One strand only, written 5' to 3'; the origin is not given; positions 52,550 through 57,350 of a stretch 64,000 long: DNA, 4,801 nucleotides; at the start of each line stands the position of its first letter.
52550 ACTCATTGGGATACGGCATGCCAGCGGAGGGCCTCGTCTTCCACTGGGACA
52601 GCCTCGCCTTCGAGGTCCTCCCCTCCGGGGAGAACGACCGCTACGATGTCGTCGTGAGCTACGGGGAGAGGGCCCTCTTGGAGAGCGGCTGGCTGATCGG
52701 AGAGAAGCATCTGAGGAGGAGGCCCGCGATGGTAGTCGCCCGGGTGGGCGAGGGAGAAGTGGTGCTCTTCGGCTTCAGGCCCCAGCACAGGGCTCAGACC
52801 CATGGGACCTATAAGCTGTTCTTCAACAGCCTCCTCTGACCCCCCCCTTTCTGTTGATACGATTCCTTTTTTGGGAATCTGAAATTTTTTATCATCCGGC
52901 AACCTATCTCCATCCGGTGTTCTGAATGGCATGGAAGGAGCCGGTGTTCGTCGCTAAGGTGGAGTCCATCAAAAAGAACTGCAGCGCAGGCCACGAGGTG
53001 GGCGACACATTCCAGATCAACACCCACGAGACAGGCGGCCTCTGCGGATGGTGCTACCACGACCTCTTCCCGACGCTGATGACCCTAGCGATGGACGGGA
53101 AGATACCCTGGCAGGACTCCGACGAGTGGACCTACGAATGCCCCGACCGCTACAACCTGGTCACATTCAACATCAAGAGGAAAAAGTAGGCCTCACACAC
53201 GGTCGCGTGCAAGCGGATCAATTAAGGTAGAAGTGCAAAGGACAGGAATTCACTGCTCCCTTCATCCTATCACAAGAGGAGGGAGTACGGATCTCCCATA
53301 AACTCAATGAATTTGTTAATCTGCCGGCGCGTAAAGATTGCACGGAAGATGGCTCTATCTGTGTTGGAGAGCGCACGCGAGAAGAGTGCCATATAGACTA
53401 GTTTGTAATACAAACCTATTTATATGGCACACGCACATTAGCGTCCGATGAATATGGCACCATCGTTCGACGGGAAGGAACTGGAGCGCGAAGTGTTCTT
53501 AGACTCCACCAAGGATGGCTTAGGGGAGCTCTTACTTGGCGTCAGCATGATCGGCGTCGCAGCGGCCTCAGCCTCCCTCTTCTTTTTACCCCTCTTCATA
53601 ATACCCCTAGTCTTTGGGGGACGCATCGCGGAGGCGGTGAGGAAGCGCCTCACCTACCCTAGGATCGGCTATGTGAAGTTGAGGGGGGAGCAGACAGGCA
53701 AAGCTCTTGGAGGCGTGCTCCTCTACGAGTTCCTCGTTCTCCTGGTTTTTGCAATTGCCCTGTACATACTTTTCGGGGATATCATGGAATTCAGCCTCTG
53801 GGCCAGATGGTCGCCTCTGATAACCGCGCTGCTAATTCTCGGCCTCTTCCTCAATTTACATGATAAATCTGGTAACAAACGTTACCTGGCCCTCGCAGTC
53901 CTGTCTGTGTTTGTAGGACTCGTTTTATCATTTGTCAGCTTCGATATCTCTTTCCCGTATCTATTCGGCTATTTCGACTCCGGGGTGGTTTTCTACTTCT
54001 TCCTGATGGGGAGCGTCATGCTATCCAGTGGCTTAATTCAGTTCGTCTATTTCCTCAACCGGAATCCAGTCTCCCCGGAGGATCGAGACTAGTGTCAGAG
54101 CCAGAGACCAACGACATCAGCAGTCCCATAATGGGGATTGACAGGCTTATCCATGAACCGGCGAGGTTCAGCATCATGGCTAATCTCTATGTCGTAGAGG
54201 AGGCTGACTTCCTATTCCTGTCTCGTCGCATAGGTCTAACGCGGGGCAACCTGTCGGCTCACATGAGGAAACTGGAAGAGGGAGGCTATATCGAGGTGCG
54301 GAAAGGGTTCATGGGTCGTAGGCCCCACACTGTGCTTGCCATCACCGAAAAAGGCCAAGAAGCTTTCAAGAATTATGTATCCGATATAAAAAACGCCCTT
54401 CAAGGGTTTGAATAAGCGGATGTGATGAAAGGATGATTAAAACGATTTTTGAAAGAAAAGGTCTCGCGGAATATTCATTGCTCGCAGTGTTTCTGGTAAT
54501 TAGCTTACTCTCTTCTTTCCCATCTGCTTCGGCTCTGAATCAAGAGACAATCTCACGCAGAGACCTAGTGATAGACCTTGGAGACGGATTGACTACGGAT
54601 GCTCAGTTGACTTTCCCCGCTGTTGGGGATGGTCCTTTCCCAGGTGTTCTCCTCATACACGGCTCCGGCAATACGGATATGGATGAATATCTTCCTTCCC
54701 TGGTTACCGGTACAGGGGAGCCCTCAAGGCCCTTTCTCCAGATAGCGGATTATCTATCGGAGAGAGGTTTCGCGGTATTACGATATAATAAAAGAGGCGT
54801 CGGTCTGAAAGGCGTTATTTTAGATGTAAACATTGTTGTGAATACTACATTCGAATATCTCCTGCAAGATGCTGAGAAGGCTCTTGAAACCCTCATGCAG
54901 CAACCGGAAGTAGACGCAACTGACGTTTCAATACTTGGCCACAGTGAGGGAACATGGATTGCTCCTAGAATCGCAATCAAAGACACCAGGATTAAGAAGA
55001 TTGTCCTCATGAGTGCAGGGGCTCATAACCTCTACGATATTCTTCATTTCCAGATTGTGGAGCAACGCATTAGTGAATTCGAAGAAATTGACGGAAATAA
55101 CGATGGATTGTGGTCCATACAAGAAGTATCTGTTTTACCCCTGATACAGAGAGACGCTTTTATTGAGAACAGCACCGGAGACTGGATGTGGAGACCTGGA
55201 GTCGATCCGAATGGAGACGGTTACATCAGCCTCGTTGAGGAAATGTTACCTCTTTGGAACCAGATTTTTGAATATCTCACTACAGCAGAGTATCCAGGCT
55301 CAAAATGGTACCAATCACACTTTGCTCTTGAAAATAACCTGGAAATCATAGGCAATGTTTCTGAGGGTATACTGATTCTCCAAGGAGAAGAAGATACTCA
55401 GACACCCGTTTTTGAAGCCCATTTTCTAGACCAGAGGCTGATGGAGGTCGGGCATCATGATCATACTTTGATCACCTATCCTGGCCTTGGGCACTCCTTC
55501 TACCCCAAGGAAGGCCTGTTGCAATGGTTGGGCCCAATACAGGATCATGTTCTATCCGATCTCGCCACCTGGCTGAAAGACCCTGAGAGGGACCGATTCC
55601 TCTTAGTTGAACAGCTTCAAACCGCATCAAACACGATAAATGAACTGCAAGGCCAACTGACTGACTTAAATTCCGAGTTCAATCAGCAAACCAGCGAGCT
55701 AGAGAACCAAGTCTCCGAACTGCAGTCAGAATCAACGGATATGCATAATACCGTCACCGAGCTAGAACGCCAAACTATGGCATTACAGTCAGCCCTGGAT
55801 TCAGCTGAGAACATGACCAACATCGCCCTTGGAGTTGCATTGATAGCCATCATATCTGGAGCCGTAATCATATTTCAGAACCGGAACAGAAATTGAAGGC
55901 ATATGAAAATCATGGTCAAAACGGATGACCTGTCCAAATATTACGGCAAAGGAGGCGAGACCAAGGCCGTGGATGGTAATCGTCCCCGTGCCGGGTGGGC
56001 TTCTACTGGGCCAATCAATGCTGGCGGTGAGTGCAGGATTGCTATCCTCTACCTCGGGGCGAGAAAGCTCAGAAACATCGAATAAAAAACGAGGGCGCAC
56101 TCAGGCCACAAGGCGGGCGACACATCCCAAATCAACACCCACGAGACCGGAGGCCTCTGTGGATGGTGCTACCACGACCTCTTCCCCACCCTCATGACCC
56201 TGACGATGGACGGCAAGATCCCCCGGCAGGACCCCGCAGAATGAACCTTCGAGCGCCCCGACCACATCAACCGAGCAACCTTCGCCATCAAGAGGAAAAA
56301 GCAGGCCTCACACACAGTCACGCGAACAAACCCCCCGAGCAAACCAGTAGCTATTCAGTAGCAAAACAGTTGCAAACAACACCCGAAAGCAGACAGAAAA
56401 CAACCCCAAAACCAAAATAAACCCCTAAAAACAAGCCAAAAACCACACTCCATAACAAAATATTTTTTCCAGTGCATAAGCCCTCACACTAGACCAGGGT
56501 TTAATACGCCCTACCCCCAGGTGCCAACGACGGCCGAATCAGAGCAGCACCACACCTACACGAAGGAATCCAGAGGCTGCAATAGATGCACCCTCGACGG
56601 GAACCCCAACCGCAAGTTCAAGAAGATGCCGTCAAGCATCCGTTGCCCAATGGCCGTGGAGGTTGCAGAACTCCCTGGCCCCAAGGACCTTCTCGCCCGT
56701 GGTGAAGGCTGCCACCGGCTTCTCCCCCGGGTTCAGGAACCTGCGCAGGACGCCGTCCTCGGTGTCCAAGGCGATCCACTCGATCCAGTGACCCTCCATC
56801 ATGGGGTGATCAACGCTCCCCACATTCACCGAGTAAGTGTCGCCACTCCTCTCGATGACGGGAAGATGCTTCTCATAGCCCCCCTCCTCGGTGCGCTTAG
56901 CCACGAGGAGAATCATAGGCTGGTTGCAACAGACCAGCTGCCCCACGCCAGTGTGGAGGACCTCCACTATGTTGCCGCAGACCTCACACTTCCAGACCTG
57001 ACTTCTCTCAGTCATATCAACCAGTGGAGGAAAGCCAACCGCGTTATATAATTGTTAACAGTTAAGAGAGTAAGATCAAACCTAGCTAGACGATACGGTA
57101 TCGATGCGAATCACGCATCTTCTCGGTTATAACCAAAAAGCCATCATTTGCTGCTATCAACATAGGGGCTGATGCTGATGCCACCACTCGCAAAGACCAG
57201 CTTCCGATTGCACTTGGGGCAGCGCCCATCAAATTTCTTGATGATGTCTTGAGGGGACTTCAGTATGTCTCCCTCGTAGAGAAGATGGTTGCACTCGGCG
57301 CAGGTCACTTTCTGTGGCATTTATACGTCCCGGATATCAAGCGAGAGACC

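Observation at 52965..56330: About 2.9-kb low-GC island bracketed by about 245-bp imperfect direct repeats derived from the TIGR04076 gene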

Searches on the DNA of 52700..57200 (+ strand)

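Call 82: search_rna_families(source=window, start=52700, end=57200, threshold=evalue, max_evalue=1)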
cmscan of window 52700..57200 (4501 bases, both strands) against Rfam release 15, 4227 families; matches with E-value up to 1: 0.
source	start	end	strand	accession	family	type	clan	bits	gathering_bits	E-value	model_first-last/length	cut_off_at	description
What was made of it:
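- On Integron cassette array: No Rfam or structured-element match in 52700-57200 (call 82).
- Tried and rejected: Rfam (call 82)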

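Call 88: search_dna_similar(query=window:53331-55900:+, collection=plasmids, mode=distant, max_rows=8)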
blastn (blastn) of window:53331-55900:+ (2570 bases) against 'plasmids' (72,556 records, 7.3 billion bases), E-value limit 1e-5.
No match.

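Call 89: search_dna_similar(query=window:53331-55900:+, collection=phages, mode=distant, max_rows=8)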
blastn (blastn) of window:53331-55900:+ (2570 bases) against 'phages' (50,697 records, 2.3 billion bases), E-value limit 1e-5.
No match.
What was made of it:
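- Tried and rejected: plasmids and phages (calls 88, 89)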

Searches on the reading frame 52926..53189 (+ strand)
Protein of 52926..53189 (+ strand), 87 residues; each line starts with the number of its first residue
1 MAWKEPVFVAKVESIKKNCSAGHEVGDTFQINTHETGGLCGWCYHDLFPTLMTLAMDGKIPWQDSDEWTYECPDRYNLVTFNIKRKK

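Call 7: search_protein_families(library=pfam, proteins=[window:52926-53189:+], max_evalue=0.01)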
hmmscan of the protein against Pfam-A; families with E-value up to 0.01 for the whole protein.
window:52926-53189:+ (87 aa): 0 families

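Call 8: search_protein_families(library=ncbifam, proteins=[window:52926-53189:+], max_evalue=0.01)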
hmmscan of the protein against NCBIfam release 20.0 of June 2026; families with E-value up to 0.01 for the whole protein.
window:52926-53189:+ (87 aa): 1 family
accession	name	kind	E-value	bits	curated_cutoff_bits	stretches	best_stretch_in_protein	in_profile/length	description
TIGR04076.1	TIGR04076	subfamily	1.5e-14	54.3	33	1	11-86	7-89/91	TIGR04076 family protein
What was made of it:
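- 52926..53189 (+): Intact TIGR04076-family gene (87 aa); the insertion target. NCBIfam TIGR04076 E 1.5e-14, 54.3 bits vs cut-off 33 (call 8).
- On TIGR04076 family (gene 52926-53189): 54.3 bits vs 33; model positions 7-89 of 91 (call 8).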

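Call 15: find_encoding_contigs(protein=window:52926-53189:+, flank=10000, max_places=10)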
Protein window:52926-53189:+ (87 aa): 2 contigs read that carry it; 2 places shown.
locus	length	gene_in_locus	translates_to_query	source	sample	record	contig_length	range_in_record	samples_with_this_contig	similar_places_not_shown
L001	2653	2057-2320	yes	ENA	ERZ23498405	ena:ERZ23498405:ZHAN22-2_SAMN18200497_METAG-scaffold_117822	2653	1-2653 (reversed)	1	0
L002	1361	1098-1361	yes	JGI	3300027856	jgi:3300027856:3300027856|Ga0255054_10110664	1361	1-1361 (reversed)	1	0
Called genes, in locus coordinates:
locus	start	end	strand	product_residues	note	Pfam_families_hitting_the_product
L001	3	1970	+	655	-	?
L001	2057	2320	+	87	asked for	-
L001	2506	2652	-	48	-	?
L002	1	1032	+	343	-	?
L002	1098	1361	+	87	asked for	?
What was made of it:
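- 52926..53189 (+): The protein is 100% identical in contigs L001 and L002 (call 15).
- Tried and rejected: Only TIGR04076 was on record (call 15).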

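Call 23: find_related_loci(query=window:52926-53189:+, collection=metagenome_contigs, flank=10000)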
Query window:52926-53189:+ (87 aa) in metagenome_contigs; peptide patterns used: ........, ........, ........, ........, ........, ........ (x = any residue, [..] = any of these).
161 stretches matched a pattern; 115 encode a relative of the query (tblastn E <= 1e-3); the best 80 are kept; 80 distinct loci.
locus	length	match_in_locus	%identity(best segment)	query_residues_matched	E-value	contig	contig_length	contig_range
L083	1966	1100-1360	97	1-87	6e-58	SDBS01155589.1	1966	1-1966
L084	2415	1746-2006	97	1-87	5e-57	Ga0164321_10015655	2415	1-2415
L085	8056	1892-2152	95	1-87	6e-56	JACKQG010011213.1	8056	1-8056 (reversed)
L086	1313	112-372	92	1-87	3e-57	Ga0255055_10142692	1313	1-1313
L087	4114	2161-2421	90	1-87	1e-51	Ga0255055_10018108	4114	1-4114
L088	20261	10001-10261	82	1-87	4e-50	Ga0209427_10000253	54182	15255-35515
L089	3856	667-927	82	1-87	4e-50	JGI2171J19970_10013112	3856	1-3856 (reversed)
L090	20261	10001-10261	82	1-87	4e-50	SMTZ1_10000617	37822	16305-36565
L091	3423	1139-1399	78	1-87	6e-48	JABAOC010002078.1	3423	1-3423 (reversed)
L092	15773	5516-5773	80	1-86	4e-48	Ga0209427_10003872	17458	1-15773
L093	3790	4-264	78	1-87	6e-48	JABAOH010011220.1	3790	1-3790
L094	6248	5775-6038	82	1-87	7e-48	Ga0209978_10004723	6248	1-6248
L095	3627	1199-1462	80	1-87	2e-47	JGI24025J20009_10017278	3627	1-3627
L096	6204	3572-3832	76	1-87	4e-47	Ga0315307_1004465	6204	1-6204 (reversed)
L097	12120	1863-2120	80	1-85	9e-47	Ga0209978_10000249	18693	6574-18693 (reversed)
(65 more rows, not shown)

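Call 51: search_protein_families(library=padloc, proteins=[window:52926-53189:+], max_evalue=0.1)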
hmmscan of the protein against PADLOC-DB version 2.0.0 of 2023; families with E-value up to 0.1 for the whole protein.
window:52926-53189:+ (87 aa): 0 families

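Call 52: search_protein_families(library=phrogs, proteins=[window:52926-53189:+], max_evalue=0.01)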
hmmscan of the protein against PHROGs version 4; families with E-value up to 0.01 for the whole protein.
window:52926-53189:+ (87 aa): 0 families

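Call 95: search_protein_families(library=pfam, proteins=[L088:10667-11269:-], max_evalue=0.001)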
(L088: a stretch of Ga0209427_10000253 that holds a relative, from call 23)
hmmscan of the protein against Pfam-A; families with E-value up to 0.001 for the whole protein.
L088:10667-11269:- (200 aa): 2 families
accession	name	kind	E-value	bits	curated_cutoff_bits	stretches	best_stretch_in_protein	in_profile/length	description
PF02777.23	Sod_Fe_C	-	3.2e-37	127.1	20.9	1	94-195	2-102/102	Iron/manganese superoxide dismutases, C-terminal domain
PF00081.27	Sod_Fe_N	-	9.7e-32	109.7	27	1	4-83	2-81/82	Iron/manganese superoxide dismutases, alpha-hairpin domain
